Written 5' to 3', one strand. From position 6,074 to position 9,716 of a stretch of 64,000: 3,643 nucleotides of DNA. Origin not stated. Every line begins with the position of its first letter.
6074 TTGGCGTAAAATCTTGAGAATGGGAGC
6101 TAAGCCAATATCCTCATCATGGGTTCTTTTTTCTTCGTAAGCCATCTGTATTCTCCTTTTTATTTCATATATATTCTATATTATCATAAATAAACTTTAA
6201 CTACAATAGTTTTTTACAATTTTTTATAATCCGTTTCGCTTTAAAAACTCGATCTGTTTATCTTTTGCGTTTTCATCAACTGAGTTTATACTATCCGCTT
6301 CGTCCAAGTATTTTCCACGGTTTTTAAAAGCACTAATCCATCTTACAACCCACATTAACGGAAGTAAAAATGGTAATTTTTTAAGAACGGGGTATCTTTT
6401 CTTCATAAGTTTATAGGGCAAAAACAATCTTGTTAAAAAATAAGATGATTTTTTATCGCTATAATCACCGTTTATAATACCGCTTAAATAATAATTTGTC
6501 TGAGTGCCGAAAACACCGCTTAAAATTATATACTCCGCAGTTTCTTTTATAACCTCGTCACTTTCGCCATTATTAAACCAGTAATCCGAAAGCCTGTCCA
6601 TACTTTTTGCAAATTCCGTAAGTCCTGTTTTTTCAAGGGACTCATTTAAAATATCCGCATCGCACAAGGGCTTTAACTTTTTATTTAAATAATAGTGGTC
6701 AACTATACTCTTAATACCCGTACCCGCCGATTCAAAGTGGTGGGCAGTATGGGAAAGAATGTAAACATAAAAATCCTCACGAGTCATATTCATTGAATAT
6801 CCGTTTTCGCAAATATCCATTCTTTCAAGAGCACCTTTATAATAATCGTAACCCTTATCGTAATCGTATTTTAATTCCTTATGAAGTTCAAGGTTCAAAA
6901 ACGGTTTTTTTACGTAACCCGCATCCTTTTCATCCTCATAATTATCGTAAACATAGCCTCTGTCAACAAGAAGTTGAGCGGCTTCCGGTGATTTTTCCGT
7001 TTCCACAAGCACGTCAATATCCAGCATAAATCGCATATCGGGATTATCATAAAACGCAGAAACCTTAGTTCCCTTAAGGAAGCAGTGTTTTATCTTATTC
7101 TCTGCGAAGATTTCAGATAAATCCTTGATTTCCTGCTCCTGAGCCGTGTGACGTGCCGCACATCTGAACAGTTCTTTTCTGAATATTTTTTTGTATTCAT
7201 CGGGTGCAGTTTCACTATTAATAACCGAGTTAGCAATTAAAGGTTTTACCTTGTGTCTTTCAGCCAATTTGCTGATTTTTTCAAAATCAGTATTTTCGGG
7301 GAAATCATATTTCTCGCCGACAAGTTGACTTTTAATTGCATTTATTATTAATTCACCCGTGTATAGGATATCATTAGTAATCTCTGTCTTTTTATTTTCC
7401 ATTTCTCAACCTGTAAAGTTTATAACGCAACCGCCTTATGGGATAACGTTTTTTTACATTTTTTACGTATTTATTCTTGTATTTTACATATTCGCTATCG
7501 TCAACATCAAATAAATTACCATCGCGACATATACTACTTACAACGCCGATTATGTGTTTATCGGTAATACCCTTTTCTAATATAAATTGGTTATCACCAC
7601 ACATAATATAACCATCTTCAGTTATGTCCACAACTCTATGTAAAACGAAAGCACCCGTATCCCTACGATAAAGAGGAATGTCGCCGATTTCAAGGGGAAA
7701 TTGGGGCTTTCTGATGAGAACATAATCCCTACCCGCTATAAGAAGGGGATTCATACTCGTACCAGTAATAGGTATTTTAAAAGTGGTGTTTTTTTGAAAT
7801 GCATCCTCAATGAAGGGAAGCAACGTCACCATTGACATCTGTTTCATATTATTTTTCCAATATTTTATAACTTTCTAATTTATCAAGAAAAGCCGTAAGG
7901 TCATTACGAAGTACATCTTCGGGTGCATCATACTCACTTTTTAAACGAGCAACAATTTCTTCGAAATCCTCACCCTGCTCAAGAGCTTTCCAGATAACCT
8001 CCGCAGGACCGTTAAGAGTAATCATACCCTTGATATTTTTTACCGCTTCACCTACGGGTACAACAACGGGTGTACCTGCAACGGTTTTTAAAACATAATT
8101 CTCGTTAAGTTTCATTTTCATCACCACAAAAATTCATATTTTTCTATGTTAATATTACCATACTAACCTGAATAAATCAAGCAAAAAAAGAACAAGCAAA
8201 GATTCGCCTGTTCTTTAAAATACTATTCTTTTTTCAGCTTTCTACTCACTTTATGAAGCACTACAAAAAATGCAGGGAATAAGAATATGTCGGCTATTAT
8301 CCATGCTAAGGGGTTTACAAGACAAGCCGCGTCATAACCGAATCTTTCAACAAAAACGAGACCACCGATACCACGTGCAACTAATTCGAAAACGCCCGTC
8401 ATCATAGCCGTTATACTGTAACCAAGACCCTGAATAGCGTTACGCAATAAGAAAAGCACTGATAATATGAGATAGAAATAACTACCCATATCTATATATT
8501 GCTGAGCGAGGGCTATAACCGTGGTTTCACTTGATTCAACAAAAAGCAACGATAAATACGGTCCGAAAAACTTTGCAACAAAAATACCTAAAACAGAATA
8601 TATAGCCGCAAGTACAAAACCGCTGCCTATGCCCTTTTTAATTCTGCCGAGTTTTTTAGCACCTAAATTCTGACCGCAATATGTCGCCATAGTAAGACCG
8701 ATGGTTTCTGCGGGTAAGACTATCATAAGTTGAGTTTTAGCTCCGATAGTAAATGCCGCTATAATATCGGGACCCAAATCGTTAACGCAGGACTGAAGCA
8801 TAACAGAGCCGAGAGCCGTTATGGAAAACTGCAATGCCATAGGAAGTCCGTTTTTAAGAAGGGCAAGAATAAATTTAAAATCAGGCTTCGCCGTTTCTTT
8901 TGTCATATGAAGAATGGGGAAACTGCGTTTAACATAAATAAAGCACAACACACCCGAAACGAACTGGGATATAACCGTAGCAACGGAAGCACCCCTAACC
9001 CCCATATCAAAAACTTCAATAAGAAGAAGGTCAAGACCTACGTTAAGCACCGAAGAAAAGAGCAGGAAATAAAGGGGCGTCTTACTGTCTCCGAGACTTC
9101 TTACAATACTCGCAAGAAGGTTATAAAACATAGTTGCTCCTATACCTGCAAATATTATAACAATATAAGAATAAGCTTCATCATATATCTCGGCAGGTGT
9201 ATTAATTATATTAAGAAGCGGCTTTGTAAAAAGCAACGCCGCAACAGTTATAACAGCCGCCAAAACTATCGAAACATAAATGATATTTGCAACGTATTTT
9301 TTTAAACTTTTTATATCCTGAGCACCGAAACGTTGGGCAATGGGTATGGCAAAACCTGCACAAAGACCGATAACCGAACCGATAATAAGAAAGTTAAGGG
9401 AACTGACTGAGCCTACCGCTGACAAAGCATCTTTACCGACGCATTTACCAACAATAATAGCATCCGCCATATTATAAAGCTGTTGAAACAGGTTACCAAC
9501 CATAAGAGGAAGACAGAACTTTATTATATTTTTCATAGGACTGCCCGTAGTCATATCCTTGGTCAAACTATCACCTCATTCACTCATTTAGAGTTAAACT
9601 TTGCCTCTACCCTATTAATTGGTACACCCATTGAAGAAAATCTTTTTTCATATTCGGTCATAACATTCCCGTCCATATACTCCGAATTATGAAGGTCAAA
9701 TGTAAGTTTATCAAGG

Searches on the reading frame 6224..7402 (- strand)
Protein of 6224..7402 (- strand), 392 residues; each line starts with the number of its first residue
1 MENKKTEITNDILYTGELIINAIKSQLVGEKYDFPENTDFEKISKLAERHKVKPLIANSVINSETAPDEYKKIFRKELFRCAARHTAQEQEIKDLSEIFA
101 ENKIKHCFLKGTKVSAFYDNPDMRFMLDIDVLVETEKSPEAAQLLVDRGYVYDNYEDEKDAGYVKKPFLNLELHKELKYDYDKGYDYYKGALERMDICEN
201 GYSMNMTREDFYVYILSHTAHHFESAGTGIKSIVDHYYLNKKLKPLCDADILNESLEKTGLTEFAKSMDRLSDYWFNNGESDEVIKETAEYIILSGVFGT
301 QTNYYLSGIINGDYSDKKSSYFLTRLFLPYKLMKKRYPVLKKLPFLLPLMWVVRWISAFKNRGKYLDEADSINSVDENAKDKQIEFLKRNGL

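Call 81: search_protein_families(library=pfam, proteins=[window:6224-7402:-], max_evalue=0.000001)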
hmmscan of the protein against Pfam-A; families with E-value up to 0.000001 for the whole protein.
window:6224-7402:- (392 aa): 1 family
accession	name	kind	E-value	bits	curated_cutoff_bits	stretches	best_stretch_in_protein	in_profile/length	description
PF14907.12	NTP_transf_5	-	4.5e-40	138.2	31.2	1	37-277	2-249/249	Uncharacterised nucleotidyltransferase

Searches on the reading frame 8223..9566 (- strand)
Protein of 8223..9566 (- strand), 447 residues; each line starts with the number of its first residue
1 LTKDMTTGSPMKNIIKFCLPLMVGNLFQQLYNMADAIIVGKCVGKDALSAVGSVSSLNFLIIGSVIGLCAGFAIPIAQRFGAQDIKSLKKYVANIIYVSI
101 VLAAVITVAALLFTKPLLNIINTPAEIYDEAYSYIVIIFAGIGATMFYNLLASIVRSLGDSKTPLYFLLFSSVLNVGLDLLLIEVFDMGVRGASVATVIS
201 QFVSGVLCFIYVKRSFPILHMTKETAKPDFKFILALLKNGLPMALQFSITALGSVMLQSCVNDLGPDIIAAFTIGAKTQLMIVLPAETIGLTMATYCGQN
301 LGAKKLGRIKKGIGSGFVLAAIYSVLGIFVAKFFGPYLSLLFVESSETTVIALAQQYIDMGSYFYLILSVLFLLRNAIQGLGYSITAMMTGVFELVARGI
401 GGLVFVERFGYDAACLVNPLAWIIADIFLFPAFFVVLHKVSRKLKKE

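Call 81: search_protein_families(library=pfam, proteins=[window:8223-9566:-], max_evalue=0.000001)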
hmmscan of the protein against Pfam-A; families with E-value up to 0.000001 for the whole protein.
window:8223-9566:- (447 aa): 1 family
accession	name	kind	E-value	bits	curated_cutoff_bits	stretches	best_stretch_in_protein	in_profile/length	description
PF01554.23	MatE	-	3.1e-50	170.5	24.9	2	20-179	1-159/161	MatE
